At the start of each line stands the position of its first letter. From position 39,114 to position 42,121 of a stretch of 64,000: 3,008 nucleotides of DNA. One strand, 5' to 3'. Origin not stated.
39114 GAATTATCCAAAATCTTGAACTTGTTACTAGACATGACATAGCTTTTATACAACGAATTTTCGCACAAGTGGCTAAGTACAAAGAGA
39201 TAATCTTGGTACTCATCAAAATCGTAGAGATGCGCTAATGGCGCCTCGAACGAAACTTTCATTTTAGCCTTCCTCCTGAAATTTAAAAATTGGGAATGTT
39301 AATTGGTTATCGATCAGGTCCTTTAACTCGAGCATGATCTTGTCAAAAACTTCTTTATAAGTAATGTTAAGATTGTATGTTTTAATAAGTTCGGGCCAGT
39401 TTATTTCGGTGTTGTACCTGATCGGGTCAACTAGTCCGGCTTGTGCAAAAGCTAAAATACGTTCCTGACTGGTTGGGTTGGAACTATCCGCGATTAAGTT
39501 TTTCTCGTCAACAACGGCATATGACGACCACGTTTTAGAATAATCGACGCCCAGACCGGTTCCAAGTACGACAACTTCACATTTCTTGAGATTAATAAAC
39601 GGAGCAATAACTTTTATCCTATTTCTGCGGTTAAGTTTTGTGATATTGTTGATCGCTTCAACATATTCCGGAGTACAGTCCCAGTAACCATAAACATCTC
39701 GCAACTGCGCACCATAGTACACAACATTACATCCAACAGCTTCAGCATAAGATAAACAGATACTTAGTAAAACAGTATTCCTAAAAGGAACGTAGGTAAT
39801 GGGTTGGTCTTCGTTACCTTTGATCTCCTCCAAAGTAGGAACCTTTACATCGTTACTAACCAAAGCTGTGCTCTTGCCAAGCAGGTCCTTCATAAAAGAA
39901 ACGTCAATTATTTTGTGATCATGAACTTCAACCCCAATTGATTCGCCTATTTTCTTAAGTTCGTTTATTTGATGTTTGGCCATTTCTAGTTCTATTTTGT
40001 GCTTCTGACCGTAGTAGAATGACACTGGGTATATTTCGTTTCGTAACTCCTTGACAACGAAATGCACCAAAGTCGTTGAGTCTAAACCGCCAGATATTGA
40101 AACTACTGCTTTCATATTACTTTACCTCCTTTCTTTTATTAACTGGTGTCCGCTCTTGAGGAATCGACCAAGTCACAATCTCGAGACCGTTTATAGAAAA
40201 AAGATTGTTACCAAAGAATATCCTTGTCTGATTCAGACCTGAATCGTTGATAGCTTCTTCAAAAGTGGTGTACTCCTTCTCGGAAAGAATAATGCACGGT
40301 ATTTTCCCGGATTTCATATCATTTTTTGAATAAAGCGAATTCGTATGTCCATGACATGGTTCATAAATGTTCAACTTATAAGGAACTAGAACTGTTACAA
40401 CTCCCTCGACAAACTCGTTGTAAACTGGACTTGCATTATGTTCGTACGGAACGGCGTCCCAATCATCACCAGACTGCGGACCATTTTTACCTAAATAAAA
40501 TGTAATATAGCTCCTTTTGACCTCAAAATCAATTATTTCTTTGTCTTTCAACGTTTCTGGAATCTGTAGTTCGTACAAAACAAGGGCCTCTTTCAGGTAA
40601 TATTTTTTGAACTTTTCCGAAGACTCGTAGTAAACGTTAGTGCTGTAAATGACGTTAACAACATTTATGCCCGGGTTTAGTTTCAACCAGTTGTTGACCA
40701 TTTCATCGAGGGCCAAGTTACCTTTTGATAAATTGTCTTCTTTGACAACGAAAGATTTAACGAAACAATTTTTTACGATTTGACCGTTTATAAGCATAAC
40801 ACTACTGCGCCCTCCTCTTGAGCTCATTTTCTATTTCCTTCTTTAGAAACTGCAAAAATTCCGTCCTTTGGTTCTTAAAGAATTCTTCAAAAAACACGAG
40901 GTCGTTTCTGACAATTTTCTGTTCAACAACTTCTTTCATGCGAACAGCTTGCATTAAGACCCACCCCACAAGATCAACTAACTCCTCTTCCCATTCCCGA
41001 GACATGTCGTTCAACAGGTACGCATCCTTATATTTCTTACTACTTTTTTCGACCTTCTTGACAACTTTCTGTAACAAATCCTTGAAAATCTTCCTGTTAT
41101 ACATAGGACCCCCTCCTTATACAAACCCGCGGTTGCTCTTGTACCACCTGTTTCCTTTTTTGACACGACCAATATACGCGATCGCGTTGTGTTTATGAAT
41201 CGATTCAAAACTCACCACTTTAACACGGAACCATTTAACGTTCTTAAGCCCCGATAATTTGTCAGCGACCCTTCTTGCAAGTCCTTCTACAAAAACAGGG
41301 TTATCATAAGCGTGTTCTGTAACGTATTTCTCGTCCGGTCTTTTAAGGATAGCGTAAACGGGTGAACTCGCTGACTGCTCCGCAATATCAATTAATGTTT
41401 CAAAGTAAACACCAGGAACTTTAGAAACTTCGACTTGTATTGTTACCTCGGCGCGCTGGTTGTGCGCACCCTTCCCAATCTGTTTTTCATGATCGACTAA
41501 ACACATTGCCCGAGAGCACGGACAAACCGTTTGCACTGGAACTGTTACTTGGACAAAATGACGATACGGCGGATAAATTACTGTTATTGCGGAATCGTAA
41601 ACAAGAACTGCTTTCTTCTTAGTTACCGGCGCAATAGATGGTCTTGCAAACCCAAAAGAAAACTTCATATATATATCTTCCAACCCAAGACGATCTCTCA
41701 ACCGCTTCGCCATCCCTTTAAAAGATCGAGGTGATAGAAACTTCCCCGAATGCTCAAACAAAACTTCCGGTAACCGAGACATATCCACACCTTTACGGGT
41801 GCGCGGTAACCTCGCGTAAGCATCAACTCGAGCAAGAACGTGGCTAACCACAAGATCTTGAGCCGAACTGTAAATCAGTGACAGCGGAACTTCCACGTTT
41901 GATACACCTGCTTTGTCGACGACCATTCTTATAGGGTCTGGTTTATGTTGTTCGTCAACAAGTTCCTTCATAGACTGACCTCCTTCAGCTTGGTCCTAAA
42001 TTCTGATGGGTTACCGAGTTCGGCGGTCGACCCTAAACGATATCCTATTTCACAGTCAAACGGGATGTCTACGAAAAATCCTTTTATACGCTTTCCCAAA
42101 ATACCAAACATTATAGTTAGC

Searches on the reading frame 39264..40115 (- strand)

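Call 25: search_protein_families(library=pfam, proteins=[window:39264-40115:-], max_evalue=0.001)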
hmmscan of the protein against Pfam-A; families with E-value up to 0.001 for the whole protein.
window:39264-40115:- (283 aa): 2 families
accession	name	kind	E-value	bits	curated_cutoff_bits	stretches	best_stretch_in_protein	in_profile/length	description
PF06508.19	QueC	-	1.7e-49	168.7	22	1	2-202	1-187/210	Queuosine biosynthesis protein QueC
PF01171.26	ATP_bind_3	-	0.00035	20.8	27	0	3-68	2-65/182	PP-loop family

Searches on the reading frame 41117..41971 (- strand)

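Call 25: search_protein_families(library=pfam, proteins=[window:41117-41971:-], max_evalue=0.001)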
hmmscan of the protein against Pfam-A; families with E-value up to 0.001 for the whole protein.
window:41117-41971:- (284 aa): 1 family
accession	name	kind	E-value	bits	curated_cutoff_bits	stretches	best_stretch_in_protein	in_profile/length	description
PF02649.19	GCHY-1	-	6.5e-68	229.5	25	1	5-265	2-260/260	Type I GTP cyclohydrolase folE2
